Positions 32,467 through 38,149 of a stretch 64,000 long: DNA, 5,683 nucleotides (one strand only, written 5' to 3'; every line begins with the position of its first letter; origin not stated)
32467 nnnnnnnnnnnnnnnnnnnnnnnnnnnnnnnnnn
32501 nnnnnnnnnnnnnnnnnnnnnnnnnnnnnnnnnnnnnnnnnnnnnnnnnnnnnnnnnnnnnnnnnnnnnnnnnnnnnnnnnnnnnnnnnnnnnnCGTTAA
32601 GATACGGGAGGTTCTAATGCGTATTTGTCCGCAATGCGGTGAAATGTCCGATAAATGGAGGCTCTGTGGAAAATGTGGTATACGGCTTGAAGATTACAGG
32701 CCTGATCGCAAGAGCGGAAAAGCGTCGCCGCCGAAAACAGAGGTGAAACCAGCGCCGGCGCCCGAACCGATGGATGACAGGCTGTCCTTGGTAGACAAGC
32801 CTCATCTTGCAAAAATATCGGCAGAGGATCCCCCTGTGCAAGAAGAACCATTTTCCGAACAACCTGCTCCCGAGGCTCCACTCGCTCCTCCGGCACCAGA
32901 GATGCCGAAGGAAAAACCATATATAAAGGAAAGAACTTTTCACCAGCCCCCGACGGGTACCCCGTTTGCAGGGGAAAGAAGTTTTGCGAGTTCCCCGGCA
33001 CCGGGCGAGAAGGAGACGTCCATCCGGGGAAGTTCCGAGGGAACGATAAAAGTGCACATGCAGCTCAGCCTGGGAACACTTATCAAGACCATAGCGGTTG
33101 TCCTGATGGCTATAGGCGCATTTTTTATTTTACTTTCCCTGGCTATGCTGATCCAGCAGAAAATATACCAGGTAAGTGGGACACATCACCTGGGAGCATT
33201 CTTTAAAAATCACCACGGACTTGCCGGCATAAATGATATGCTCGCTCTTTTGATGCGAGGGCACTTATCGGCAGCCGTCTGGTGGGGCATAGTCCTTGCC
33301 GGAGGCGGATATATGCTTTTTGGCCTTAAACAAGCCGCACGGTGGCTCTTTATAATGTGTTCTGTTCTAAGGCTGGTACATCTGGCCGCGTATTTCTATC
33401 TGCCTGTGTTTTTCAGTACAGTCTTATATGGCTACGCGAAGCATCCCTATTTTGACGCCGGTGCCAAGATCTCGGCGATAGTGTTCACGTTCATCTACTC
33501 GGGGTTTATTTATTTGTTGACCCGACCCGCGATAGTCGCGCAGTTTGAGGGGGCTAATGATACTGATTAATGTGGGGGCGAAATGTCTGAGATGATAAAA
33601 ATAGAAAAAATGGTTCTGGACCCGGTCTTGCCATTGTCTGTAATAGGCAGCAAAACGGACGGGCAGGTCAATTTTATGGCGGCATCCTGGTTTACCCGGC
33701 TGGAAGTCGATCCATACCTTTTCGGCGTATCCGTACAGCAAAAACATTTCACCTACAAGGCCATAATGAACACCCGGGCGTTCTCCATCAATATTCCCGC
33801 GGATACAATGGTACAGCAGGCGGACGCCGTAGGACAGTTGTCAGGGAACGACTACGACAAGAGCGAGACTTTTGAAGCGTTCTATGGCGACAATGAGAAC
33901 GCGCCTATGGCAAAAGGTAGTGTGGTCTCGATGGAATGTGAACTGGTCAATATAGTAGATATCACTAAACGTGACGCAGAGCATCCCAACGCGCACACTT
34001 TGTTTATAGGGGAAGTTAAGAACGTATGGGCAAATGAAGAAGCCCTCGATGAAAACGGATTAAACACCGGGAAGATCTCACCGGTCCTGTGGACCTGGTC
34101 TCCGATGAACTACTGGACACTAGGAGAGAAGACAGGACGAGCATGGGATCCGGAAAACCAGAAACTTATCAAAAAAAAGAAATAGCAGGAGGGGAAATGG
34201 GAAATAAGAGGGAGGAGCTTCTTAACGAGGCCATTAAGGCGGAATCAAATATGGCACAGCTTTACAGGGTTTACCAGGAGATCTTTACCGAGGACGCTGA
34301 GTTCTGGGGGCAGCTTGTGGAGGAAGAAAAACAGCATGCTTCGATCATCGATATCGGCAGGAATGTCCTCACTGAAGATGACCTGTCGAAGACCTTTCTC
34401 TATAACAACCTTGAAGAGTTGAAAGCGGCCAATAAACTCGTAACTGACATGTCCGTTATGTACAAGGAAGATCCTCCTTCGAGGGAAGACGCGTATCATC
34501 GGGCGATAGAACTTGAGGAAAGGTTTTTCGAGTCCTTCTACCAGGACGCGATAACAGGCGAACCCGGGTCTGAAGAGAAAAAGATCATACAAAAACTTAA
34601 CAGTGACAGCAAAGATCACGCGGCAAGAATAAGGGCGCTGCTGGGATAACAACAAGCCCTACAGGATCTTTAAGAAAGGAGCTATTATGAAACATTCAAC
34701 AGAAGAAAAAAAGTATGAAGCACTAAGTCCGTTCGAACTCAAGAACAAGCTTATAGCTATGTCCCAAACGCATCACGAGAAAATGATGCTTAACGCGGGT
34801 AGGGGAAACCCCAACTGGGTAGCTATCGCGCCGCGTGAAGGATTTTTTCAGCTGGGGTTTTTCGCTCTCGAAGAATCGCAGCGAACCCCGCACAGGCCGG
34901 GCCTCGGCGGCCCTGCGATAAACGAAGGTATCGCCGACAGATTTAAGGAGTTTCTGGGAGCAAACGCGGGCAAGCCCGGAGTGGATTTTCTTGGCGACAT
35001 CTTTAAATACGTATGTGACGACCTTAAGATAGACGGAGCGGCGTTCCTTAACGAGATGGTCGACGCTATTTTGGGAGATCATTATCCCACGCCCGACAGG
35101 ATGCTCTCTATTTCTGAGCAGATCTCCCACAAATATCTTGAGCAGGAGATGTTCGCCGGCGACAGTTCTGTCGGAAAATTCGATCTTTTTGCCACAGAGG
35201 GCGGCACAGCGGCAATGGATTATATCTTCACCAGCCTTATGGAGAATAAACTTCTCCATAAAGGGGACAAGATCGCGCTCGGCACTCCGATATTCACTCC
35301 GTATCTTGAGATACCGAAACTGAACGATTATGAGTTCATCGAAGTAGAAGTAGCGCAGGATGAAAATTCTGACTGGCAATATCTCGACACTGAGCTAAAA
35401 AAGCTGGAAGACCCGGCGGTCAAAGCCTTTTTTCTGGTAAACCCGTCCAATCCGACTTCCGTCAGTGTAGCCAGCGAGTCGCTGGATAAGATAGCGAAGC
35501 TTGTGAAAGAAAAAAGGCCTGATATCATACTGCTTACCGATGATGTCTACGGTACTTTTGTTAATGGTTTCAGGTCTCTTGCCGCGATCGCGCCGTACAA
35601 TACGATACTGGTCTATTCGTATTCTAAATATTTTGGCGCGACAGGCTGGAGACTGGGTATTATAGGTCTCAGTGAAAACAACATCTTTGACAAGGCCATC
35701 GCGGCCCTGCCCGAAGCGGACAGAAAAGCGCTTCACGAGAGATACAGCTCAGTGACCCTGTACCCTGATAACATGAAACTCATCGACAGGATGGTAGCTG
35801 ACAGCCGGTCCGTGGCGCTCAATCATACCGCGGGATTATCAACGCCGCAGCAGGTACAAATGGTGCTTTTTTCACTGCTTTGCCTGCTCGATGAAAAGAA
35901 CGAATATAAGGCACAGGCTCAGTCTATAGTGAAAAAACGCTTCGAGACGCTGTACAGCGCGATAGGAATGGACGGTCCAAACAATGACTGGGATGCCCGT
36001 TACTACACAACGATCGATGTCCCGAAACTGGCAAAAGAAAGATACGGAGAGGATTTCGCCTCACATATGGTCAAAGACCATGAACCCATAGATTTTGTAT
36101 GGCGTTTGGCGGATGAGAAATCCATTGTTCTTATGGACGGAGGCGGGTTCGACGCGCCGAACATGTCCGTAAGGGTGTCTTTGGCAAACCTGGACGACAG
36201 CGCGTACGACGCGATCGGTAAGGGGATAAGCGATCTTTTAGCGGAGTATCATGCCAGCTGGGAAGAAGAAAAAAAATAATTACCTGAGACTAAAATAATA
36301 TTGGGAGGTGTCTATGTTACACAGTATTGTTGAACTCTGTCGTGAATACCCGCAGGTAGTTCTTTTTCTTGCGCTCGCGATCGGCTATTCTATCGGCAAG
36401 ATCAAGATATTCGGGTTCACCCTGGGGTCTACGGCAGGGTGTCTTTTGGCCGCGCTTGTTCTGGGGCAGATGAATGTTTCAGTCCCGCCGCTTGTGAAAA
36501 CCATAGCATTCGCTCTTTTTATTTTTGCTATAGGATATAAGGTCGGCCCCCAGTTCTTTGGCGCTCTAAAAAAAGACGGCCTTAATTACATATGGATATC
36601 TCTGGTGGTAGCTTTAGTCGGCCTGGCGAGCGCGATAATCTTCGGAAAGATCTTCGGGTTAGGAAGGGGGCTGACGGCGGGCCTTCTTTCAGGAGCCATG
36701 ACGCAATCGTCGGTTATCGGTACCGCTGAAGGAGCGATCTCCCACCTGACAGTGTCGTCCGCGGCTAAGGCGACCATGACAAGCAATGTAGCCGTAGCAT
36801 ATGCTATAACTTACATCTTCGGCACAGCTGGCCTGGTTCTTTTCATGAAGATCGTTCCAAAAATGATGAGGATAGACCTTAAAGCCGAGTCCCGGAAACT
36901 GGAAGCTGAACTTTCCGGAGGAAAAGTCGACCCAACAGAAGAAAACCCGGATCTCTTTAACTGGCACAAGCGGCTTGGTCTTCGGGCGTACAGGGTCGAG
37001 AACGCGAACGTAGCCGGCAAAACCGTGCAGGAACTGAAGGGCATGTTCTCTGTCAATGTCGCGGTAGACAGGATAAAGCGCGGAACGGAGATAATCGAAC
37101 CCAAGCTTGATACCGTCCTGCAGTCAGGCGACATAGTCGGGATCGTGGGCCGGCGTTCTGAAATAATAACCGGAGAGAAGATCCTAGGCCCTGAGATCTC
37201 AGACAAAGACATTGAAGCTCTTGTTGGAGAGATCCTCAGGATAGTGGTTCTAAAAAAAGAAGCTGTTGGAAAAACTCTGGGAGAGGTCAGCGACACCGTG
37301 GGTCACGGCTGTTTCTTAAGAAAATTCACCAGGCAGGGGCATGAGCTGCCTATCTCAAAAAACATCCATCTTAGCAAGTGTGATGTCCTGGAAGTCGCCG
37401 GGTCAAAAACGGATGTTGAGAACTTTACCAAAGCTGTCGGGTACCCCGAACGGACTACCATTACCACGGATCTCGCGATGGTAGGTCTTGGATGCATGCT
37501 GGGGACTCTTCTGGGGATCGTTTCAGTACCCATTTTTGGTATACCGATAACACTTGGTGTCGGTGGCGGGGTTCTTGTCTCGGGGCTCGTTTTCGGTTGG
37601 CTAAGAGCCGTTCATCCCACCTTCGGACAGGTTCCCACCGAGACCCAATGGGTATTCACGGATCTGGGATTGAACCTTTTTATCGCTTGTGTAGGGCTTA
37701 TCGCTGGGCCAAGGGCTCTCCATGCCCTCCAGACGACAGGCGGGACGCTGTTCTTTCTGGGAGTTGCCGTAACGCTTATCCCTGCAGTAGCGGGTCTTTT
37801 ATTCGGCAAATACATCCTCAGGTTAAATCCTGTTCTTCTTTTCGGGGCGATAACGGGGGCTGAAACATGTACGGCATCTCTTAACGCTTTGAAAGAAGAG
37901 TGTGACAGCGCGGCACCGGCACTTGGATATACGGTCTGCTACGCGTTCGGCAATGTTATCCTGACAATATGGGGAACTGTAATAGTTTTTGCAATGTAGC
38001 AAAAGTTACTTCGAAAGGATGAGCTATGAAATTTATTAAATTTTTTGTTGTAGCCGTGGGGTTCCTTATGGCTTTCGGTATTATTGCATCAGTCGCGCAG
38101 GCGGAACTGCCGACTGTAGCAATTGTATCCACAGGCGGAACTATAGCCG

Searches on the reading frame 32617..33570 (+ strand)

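Call 47: search_protein_families(library=pfam, proteins=[window:32617-33570:+], max_evalue=0.00001)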
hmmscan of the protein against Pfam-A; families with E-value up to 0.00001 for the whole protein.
window:32617-33570:+ (317 aa): 0 families

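Call 57: search_protein_families(library=pfam, proteins=[window:32617-33570:+], max_evalue=0.01)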
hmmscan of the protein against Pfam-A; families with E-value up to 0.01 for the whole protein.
window:32617-33570:+ (317 aa): 1 family
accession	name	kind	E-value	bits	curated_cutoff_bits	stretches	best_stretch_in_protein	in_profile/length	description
PF13248.11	Zn_ribbon_3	-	1.8e-05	24.4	27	1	1-24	2-26/26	zinc-ribbon domain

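Call 58: search_protein_families(library=ncbifam, proteins=[window:32617-33570:+], max_evalue=0.05)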
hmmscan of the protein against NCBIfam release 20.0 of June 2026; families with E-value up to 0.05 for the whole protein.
window:32617-33570:+ (317 aa): 0 families

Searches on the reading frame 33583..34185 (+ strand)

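Call 47: search_protein_families(library=pfam, proteins=[window:33583-34185:+], max_evalue=0.00001)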
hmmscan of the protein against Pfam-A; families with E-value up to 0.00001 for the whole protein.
window:33583-34185:+ (200 aa): 1 family
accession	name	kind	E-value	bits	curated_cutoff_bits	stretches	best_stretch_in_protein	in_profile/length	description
PF01613.24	Flavin_Reduct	-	2.7e-29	102.7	27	1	17-162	7-141/153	Flavin reductase like domain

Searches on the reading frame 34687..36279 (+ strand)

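Call 47: search_protein_families(library=pfam, proteins=[window:34687-36279:+], max_evalue=0.00001)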
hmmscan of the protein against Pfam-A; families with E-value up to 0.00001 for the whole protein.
window:34687-36279:+ (530 aa): 1 family
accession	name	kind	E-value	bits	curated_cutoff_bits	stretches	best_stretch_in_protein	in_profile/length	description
PF00155.27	Aminotran_1_2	-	1.6e-28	100.4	19.7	1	172-508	73-355/361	Aminotransferase class I and II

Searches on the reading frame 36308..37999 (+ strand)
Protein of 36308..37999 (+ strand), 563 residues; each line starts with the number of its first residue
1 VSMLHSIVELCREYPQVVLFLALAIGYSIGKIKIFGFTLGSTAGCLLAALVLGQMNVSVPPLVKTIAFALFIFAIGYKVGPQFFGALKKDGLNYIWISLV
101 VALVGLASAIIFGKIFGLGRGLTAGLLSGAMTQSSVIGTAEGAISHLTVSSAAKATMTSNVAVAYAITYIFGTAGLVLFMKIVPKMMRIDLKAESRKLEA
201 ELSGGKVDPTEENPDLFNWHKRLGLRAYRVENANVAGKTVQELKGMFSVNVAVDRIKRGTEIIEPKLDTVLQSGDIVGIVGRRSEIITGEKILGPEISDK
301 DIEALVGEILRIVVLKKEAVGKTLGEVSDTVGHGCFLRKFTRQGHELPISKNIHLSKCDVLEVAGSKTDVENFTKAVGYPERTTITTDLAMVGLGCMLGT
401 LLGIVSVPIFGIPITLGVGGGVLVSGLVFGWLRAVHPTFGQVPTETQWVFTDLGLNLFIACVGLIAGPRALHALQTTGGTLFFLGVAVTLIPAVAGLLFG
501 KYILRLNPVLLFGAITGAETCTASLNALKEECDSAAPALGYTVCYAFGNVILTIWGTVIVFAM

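Call 47: search_protein_families(library=pfam, proteins=[window:36308-37999:+], max_evalue=0.00001)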
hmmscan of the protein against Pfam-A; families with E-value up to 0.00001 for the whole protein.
window:36308-37999:+ (563 aa): 2 families
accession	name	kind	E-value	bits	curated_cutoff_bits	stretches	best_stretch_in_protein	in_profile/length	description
PF06826.17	Asp-Al_Ex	-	2.5e-77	258.8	27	2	393-560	3-166/167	Predicted Permease Membrane Region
PF02080.26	TrkA_C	-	3.6e-16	59.2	27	1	228-290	4-67/71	TrkA-C domain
